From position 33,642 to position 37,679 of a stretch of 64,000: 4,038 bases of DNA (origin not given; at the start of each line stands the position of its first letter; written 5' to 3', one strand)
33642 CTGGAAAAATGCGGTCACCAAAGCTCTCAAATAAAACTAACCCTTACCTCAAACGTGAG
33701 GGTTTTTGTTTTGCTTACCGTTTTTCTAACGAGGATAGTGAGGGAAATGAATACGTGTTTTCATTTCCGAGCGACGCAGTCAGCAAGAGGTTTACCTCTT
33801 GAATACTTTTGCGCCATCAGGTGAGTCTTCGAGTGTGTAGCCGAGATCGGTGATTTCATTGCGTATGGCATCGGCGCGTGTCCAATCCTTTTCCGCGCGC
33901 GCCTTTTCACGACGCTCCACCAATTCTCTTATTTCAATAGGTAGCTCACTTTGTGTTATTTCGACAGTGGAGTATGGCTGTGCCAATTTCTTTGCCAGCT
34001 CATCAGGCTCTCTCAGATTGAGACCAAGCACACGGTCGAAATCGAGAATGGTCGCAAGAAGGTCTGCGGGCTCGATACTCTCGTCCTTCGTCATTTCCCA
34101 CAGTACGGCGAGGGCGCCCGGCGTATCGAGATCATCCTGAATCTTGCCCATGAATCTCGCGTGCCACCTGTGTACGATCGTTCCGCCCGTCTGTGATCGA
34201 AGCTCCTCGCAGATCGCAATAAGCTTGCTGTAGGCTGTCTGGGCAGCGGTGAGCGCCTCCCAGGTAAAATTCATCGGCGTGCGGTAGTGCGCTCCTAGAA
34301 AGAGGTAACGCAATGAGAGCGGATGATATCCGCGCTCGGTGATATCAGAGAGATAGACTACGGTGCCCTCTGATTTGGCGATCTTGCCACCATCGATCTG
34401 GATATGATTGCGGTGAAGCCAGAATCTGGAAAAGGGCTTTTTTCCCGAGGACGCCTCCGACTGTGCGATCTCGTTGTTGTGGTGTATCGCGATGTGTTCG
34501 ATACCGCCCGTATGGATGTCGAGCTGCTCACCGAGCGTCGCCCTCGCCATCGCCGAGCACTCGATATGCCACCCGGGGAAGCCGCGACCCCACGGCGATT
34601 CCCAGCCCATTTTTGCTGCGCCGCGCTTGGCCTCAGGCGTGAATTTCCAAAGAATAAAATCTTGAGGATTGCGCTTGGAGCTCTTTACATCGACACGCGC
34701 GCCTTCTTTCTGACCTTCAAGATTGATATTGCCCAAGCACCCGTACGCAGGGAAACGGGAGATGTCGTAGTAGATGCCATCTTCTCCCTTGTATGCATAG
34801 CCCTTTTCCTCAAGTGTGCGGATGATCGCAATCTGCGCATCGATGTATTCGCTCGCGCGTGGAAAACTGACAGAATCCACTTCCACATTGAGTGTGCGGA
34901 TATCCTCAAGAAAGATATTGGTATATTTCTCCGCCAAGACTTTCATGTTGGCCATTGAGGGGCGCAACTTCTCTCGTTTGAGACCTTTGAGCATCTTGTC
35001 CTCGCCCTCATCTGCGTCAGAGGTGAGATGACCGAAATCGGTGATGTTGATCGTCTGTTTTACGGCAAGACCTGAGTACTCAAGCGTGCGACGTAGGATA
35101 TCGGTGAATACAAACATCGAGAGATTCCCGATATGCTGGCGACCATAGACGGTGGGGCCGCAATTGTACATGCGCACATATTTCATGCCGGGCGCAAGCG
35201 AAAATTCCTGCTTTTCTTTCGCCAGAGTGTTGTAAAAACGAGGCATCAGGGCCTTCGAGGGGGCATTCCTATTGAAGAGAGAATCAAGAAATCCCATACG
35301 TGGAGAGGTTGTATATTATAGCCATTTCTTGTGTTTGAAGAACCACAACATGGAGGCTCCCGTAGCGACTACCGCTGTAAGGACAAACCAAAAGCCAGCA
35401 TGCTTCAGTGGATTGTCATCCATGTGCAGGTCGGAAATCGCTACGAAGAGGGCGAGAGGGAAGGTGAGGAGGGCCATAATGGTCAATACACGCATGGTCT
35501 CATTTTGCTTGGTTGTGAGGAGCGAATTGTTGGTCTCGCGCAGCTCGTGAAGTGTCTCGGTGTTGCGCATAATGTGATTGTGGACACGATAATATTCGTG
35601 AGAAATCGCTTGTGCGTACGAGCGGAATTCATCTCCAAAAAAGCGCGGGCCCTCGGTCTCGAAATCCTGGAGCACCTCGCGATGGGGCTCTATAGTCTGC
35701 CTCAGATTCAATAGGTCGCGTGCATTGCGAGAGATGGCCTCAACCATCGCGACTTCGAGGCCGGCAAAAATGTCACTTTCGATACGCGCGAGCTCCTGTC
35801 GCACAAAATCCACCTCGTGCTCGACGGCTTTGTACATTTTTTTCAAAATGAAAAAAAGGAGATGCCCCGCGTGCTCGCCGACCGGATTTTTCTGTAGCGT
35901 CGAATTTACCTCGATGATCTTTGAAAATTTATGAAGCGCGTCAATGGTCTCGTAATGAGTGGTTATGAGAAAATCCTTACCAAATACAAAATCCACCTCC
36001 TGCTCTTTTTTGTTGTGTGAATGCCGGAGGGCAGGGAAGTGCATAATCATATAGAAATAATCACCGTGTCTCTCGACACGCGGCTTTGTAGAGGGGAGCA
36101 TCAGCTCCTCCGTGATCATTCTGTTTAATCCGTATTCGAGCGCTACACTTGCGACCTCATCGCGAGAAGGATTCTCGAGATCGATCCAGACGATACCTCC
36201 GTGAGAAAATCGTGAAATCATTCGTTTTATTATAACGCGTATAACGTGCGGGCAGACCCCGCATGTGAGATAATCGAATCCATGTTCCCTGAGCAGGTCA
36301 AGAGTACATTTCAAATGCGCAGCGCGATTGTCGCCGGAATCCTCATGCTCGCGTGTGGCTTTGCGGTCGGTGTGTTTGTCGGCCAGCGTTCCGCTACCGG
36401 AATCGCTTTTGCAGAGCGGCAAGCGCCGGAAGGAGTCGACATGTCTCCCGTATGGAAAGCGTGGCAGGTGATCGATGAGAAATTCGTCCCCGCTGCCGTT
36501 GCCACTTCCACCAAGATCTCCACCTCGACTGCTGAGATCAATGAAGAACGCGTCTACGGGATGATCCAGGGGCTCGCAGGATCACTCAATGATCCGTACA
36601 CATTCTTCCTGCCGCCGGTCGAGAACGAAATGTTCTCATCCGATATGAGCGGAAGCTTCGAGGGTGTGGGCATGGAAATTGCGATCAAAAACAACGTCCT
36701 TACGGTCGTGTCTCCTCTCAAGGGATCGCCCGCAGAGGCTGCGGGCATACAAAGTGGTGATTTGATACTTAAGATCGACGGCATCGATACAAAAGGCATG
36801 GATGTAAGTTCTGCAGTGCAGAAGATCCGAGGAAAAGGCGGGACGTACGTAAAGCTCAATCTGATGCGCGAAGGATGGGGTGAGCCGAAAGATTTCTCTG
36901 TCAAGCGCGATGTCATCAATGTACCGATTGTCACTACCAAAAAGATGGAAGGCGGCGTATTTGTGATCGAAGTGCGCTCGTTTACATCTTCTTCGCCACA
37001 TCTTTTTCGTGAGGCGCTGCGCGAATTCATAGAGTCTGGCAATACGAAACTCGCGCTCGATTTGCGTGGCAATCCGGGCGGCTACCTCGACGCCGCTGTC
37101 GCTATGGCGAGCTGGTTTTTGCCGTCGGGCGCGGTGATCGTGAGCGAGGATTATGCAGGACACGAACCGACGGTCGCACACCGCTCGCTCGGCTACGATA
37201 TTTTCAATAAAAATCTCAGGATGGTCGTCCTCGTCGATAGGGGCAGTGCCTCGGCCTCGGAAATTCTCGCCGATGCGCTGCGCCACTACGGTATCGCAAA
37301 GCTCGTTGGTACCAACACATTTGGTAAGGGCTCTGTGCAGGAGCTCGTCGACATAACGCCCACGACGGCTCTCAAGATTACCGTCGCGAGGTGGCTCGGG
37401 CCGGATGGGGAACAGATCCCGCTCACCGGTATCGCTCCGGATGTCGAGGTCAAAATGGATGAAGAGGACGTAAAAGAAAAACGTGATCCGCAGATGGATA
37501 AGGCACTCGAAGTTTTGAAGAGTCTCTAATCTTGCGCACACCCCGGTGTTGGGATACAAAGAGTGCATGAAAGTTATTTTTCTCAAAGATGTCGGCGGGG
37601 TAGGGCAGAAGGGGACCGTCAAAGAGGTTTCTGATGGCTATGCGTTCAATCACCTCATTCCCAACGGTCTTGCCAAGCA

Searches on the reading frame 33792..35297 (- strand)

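Call 65: search_protein_families(library=pfam, proteins=[window:33792-35297:-], max_evalue=0.001)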
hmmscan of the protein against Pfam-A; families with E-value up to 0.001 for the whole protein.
window:33792-35297:- (501 aa): 5 families
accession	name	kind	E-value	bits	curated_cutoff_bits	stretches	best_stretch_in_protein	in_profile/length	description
PF01406.26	tRNA-synt_1e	-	2.5e-82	277.1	27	1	39-353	8-300/301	tRNA synthetases class I (C) catalytic domain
PF09334.17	tRNA-synt_1g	-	3.4e-09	36.4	20.1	1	296-351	318-373/391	tRNA synthetases class I (M)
PF23493.1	CysS_C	-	4.8e-08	33.4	23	1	451-495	3-47/51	Cysteinyl-tRNA ligase anticodon binding domain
PF01921.24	tRNA-synt_1f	-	3.3e-07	30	27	0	298-364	274-340/360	tRNA synthetases class I (K)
PF00133.28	tRNA-synt_1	-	0.00052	19.3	22.7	0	43-180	27-168/414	tRNA synthetases class I (I, L, M and V)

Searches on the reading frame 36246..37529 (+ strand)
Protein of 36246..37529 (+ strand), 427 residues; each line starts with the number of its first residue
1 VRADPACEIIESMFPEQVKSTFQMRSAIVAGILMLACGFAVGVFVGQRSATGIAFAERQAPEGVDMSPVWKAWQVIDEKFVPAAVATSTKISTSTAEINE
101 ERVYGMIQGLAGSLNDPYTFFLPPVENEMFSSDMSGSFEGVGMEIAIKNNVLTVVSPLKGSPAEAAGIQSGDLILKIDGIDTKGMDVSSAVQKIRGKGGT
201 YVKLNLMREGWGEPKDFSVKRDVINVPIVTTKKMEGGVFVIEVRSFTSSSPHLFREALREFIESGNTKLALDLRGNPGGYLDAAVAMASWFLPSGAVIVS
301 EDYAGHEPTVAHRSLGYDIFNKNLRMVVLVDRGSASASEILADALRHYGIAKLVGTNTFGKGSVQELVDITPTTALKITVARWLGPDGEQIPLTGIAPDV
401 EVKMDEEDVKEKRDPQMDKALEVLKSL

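Call 65: search_protein_families(library=pfam, proteins=[window:36246-37529:+], max_evalue=0.001)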
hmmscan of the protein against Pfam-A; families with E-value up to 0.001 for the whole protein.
window:36246-37529:+ (427 aa): 4 families
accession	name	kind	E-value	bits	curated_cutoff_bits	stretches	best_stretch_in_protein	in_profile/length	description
PF03572.23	Peptidase_S41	-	8.9e-43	146.2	24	1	240-402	4-165/165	Peptidase family S41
PF17820.7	PDZ_6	-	1.3e-11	44.5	27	1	154-204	2-50/54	PDZ domain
PF00595.29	PDZ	-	1.4e-11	45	23.2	1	139-206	10-80/81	PDZ domain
PF13180.12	PDZ_2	-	1.7e-08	35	27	1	147-219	9-78/80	PDZ domain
